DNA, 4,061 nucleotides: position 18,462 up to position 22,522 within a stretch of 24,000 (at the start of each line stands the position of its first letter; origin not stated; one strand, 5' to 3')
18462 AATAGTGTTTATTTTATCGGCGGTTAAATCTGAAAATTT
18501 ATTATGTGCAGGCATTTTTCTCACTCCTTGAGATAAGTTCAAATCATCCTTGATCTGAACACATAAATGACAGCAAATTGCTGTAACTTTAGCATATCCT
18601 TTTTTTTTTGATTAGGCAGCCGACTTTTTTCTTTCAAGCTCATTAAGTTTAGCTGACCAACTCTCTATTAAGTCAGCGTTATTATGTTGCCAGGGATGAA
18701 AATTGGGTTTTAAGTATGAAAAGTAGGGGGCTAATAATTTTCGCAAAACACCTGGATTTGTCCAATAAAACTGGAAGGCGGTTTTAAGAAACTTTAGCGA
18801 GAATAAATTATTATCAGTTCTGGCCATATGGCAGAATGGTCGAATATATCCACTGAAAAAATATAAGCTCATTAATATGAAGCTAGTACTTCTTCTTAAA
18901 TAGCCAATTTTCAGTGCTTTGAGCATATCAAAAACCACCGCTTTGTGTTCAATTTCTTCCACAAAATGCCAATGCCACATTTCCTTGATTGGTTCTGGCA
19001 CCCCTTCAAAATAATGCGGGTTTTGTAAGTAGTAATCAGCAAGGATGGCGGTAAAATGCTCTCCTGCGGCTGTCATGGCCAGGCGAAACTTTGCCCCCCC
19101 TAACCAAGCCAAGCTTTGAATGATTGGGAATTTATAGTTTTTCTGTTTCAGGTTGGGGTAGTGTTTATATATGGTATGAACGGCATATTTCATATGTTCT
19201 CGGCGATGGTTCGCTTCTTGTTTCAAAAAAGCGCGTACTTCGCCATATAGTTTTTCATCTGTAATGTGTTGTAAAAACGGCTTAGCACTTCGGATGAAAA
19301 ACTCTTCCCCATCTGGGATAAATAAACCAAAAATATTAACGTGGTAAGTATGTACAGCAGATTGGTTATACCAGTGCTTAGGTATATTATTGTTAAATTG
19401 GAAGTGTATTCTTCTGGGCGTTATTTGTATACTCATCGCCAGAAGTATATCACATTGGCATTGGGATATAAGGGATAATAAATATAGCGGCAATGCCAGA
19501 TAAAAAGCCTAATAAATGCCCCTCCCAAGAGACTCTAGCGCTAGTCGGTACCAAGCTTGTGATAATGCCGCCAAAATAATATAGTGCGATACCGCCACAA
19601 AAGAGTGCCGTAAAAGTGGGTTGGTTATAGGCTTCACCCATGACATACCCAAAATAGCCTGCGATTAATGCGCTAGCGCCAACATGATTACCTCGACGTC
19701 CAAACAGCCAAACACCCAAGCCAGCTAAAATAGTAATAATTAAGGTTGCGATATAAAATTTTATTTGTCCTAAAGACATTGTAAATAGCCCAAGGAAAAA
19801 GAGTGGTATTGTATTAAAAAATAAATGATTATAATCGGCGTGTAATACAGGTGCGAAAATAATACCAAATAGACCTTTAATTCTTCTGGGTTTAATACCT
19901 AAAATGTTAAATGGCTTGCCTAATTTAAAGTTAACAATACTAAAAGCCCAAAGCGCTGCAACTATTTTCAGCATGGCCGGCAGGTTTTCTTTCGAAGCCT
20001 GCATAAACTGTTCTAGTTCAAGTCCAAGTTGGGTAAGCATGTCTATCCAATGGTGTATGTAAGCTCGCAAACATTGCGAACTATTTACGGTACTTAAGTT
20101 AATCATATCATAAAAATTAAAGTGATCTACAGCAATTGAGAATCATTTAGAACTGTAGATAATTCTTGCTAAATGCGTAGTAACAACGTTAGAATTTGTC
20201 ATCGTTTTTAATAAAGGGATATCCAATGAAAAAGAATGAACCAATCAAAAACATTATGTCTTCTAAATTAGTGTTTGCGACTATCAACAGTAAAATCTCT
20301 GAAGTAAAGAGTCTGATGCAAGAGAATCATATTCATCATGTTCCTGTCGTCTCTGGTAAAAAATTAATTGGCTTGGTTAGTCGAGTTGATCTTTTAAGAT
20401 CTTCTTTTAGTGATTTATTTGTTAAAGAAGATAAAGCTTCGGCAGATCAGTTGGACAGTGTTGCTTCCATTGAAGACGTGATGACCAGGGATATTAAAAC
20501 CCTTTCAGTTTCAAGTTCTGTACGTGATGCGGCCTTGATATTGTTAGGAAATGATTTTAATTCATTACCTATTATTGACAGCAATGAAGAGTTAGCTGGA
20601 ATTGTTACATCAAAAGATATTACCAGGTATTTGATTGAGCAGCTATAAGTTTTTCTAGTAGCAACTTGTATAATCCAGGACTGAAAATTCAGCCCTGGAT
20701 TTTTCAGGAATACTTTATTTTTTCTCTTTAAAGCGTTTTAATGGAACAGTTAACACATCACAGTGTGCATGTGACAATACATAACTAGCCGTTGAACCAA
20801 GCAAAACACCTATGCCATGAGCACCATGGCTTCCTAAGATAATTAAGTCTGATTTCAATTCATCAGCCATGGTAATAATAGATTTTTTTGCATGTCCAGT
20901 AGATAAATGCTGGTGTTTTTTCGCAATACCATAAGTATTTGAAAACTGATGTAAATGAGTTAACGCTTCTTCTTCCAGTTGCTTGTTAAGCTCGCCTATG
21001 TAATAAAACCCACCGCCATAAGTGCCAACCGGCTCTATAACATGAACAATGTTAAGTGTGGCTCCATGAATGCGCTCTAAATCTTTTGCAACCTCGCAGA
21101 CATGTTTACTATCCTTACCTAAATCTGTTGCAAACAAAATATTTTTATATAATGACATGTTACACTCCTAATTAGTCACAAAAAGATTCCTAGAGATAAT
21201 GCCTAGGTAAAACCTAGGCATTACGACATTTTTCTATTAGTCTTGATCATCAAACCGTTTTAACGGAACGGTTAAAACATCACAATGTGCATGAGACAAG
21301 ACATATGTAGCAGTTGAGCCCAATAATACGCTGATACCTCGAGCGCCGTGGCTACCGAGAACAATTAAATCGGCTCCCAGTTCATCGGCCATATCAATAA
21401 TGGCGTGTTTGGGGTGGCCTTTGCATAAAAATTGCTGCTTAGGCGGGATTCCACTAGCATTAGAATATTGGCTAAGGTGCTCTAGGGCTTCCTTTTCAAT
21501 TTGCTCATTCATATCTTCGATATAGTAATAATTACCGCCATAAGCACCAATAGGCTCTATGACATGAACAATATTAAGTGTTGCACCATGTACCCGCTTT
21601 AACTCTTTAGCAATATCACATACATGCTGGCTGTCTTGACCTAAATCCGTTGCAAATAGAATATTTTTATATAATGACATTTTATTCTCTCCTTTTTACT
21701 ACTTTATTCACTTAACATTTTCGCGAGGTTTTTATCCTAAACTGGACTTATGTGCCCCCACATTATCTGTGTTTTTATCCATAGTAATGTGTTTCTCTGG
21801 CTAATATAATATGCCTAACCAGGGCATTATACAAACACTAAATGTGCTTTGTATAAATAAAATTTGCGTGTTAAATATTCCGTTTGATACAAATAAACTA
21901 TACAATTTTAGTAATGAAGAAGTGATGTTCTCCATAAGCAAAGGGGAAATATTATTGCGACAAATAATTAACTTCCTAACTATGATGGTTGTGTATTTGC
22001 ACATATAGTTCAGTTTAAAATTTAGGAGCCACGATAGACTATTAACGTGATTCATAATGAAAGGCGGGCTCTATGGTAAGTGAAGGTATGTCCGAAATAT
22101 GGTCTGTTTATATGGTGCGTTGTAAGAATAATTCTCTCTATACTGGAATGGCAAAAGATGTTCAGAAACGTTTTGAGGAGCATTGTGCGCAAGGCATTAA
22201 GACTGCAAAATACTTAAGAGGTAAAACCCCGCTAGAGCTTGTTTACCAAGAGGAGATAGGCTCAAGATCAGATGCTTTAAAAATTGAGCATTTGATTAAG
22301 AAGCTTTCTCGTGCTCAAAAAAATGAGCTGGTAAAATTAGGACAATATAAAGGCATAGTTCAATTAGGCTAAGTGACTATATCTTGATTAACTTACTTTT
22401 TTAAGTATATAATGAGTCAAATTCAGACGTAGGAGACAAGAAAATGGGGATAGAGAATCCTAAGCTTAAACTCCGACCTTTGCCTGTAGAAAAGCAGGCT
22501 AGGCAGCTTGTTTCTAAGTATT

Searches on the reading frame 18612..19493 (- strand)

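Call 30: search_protein_families(library=pfam, proteins=[window:18612-19493:-], max_evalue=0.001)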
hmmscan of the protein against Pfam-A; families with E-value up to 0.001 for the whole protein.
window:18612-19493:- (293 aa): 1 family
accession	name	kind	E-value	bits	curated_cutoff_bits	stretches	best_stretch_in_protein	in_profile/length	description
PF10118.14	Metal_hydrol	-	3e-69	233.9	33.2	1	25-270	1-246/247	Predicted metal-dependent hydrolase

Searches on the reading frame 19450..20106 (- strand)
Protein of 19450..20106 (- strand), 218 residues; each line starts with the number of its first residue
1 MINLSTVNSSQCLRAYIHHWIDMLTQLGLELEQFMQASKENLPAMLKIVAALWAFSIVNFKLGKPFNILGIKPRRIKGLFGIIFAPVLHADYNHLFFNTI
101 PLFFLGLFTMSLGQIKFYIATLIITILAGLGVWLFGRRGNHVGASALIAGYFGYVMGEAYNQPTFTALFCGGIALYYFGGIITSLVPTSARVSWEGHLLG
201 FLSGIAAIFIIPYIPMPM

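Call 30: search_protein_families(library=pfam, proteins=[window:19450-20106:-], max_evalue=0.001)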
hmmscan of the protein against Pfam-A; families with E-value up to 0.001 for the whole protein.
window:19450-20106:- (218 aa): 1 family
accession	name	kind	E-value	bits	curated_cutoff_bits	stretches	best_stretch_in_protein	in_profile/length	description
PF01694.28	Rhomboid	-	7.7e-19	68.7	22.6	1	80-211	5-140/143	Rhomboid domain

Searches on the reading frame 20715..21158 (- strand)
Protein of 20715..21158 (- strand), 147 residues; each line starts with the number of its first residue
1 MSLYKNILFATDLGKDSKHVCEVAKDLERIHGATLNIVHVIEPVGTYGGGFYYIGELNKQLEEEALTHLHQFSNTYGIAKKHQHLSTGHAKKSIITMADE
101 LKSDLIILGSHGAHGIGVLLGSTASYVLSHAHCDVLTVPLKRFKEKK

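Call 31: search_protein_families(library=pfam, proteins=[window:20715-21158:-], max_evalue=0.001)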
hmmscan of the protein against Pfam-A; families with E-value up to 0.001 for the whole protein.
window:20715-21158:- (147 aa): 1 family
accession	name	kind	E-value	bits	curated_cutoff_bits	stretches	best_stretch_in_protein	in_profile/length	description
PF00582.32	Usp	-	3.3e-27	96.2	24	1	4-139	2-141/141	Universal stress protein family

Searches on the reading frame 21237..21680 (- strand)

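Call 31: search_protein_families(library=pfam, proteins=[window:21237-21680:-], max_evalue=0.001)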
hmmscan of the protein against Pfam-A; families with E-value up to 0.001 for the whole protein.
window:21237-21680:- (147 aa): 1 family
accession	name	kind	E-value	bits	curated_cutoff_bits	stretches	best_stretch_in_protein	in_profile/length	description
PF00582.32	Usp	-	2.3e-30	106.4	24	1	4-139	2-141/141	Universal stress protein family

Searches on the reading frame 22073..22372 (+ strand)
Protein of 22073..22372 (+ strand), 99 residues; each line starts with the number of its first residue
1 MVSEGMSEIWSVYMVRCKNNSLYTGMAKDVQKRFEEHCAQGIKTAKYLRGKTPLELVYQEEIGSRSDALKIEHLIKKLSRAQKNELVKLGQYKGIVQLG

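Call 31: search_protein_families(library=pfam, proteins=[window:22073-22372:+], max_evalue=0.001)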
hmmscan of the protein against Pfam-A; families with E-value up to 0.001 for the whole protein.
window:22073-22372:+ (99 aa): 1 family
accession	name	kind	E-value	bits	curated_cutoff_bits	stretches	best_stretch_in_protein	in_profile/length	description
PF01541.30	GIY-YIG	-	2.8e-17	63.2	22.6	1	10-83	2-76/78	GIY-YIG catalytic domain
